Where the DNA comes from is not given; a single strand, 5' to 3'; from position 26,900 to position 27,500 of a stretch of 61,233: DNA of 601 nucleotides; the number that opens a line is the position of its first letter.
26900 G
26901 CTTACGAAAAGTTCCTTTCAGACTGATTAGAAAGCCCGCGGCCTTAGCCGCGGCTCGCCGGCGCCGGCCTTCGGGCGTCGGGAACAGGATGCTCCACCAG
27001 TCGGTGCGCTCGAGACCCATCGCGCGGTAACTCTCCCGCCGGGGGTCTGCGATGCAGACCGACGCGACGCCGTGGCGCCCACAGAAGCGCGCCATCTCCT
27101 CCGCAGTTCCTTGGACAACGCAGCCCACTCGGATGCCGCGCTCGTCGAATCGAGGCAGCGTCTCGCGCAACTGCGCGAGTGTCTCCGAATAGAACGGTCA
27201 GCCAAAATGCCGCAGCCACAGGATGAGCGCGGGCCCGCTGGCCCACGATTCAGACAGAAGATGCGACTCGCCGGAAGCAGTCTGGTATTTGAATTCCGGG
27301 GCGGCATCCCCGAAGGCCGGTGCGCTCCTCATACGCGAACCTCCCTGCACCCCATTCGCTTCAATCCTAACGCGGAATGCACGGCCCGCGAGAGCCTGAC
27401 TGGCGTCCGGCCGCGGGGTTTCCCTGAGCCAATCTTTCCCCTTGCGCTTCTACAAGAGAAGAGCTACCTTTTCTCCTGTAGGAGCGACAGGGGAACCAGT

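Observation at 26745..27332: Probable selenocysteine-containing peroxiredoxin-like protein, split by an in-frame TGA in the ORF track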

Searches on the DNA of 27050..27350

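Call 34: search_rna_families(source=window, start=27050, end=27350, threshold=evalue, max_evalue=10)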
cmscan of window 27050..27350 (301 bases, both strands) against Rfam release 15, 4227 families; matches with E-value up to 10: 1.
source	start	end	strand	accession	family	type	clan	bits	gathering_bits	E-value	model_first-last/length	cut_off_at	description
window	27162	27179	-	RF00512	Leu_leader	Cis-reg; leader;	-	12.2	50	6.8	124-141/148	no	Leucine operon leader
